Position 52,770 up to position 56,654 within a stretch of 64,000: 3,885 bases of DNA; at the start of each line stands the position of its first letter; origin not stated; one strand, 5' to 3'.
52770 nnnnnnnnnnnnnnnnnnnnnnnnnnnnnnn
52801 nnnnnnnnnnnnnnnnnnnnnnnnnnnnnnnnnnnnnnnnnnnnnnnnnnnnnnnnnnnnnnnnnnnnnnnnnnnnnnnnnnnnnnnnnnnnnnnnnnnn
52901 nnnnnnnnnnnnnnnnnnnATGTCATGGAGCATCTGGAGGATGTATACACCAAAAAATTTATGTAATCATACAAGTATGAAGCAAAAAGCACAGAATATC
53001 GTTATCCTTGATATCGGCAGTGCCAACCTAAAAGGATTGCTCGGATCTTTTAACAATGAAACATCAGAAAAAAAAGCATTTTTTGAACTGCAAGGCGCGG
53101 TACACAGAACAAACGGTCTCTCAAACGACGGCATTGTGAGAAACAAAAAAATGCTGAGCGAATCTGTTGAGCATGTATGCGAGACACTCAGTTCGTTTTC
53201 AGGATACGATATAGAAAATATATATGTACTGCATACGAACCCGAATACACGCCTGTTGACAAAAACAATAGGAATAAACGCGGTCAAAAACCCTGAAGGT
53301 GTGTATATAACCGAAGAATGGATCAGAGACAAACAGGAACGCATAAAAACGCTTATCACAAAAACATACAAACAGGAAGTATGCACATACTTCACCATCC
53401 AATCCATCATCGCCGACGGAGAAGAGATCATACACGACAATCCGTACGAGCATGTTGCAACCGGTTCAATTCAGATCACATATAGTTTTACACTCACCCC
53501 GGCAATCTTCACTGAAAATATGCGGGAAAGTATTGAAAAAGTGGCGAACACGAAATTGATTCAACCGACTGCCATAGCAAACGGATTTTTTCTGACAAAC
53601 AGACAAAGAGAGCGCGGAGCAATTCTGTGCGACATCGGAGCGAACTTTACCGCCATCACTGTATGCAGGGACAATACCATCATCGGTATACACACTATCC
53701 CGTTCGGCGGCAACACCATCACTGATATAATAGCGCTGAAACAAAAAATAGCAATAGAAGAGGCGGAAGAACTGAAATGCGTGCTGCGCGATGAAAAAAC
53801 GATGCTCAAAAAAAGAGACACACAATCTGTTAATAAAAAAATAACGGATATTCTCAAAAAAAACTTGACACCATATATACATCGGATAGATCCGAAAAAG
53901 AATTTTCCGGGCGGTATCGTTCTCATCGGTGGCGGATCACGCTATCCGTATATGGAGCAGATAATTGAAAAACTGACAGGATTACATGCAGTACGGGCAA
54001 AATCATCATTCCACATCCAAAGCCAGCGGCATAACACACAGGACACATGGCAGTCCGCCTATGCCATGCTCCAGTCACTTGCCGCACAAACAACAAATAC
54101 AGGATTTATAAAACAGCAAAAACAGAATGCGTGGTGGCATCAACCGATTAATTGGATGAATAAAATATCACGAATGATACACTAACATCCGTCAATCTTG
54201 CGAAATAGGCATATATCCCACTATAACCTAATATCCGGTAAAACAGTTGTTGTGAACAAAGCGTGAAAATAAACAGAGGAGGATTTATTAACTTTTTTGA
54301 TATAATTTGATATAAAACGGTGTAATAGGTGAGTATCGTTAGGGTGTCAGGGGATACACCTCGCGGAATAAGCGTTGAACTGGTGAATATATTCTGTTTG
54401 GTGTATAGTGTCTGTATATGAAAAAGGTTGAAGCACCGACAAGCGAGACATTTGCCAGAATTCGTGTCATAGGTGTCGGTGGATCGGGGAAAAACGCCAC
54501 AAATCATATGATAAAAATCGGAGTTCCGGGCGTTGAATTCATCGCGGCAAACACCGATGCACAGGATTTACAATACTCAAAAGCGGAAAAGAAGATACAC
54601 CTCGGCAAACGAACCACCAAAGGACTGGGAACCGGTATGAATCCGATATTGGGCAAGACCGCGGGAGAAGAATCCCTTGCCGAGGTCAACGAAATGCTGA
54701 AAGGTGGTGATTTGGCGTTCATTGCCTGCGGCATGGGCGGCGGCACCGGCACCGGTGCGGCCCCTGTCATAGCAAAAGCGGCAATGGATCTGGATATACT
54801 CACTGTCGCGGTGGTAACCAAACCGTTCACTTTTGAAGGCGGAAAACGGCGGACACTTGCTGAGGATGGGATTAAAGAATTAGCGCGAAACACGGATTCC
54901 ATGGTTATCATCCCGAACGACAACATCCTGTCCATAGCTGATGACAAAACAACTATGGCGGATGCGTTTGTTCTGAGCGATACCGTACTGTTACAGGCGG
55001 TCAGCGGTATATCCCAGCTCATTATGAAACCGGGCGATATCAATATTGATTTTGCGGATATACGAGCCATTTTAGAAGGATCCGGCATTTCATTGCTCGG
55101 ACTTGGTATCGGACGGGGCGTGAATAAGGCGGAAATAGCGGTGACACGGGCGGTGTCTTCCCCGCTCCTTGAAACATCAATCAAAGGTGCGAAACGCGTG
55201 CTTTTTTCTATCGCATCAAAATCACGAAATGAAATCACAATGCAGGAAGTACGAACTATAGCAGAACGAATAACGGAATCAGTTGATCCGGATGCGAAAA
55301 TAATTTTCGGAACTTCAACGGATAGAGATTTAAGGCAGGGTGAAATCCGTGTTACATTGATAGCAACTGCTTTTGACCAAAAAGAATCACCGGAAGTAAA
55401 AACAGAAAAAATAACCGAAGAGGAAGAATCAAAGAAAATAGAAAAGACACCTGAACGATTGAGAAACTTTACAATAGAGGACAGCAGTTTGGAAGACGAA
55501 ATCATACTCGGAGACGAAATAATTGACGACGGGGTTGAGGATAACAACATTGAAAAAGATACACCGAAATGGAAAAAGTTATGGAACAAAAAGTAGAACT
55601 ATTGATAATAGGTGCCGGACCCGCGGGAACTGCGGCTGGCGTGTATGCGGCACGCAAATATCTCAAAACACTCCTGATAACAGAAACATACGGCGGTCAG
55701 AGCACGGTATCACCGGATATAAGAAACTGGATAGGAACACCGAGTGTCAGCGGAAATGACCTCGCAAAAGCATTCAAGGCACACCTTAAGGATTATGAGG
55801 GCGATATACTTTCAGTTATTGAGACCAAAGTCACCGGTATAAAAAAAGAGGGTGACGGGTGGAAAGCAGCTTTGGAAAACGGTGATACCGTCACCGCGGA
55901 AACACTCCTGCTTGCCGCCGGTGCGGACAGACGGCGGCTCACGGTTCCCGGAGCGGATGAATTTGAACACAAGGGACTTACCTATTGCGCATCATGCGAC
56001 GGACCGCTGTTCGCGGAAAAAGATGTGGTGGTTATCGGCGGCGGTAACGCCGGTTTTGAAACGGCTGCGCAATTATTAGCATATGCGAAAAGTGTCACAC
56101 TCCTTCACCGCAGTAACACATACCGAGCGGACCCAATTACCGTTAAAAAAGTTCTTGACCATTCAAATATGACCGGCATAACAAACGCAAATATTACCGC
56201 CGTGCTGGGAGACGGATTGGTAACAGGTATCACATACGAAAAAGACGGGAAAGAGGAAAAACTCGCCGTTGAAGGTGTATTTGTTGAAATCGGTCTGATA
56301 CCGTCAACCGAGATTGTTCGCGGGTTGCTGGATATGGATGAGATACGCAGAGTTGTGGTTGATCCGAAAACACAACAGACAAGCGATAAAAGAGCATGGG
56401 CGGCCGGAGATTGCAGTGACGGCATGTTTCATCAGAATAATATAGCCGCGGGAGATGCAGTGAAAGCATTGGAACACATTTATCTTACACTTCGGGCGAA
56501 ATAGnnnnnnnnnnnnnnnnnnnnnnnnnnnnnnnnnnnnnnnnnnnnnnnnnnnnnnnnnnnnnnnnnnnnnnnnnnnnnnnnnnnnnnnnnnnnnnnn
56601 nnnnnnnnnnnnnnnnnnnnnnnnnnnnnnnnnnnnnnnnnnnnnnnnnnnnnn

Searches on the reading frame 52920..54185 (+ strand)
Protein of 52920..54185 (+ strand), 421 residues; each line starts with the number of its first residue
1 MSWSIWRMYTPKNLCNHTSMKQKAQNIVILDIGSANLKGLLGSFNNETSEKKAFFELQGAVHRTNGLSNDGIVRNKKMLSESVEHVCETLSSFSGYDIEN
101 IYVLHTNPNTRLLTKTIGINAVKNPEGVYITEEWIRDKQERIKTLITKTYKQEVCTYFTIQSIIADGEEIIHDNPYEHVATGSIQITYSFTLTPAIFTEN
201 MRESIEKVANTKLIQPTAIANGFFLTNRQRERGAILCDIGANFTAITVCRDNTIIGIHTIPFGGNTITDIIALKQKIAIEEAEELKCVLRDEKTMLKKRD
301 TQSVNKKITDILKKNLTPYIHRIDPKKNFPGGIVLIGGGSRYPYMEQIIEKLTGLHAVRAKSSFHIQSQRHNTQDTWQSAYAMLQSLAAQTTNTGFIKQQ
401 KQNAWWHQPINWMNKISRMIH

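Call 6: search_protein_families(library=pfam, proteins=[window:52920-54185:+], max_evalue=0.0001)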
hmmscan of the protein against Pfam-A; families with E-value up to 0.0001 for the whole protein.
window:52920-54185:+ (421 aa): 2 families
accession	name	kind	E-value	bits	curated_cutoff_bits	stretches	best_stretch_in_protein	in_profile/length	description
PF14450.12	FtsA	-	7.3e-13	49.4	31.8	1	236-363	2-112/127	Cell division protein FtsA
PF11104.14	PilM_2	-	1.5e-08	34.4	27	1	225-375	173-320/340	Type IV pilus assembly protein PilM;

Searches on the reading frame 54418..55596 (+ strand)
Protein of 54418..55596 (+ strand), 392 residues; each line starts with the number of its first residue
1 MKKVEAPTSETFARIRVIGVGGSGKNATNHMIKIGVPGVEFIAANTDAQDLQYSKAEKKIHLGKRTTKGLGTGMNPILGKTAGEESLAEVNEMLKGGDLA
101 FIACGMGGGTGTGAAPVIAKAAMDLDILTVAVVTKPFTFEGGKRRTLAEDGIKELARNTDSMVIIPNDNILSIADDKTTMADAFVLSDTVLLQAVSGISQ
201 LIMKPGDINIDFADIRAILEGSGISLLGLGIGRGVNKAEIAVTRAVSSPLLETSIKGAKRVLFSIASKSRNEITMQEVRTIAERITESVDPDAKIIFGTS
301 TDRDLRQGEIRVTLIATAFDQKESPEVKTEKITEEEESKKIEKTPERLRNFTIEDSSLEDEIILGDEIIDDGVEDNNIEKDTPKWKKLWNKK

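Call 6: search_protein_families(library=pfam, proteins=[window:54418-55596:+], max_evalue=0.0001)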
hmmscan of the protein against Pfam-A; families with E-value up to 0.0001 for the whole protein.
window:54418-55596:+ (392 aa): 2 families
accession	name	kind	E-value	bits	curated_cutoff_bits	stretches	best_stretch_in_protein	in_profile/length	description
PF00091.31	Tubulin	-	6.9e-43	147.6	33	1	15-174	2-189/190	Tubulin/FtsZ family, GTPase domain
PF12327.13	FtsZ_C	-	1.5e-23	83.3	27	1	223-320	1-95/95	FtsZ family, C-terminal domain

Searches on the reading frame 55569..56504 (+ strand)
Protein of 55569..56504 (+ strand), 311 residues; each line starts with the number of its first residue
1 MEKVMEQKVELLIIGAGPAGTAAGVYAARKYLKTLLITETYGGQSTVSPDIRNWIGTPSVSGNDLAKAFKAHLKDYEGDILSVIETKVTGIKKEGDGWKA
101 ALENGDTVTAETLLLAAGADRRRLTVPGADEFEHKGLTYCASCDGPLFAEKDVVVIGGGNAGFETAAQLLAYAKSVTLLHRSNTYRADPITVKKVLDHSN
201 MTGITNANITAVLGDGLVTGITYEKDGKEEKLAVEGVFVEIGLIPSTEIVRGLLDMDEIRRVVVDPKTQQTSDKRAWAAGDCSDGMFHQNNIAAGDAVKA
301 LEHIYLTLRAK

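Call 7: search_protein_families(library=pfam, proteins=[window:55569-56504:+], max_evalue=0.0001)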
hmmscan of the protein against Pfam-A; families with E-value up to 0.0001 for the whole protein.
window:55569-56504:+ (311 aa): 11 families
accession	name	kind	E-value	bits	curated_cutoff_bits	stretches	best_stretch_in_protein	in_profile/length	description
PF07992.20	Pyr_redox_2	-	2.9e-42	145.5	26.1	1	11-288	3-284/291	Pyridine nucleotide-disulphide oxidoreductase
PF13738.12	Pyr_redox_3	-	5e-20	72.4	30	1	84-279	100-304/305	Pyridine nucleotide-disulphide oxidoreductase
PF12831.13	FAD_oxidored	-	1.6e-10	41.3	27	1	11-79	2-73/416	FAD dependent oxidoreductase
PF00070.33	Pyr_redox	-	2.4e-10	41.2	22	1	153-224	2-80/82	Pyridine nucleotide-disulphide oxidoreductase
PF01134.28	GIDA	-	9.6e-10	38.5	22.1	0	12-41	3-32/391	Glucose inhibited division protein A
PF03486.20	HI0933_like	-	4.9e-09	36.4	50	0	152-184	2-34/244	HI0933-like protein Rossmann domain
PF01266.30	DAO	-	2.5e-07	31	27.9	0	152-182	1-31/353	FAD dependent oxidoreductase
PF13454.12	NAD_binding_9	-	2.4e-06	28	21.8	0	65-118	99-153/155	FAD-NAD(P)-binding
PF01946.23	Thi4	-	5.1e-06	26.3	26.2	0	148-173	15-39/235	Thi4 family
PF00890.30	FAD_binding_2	-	8.1e-06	25.7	20.4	0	11-48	2-41/414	FAD binding domain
PF01494.25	FAD_binding_3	-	9.1e-05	22.3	22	0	151-185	2-36/349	FAD binding domain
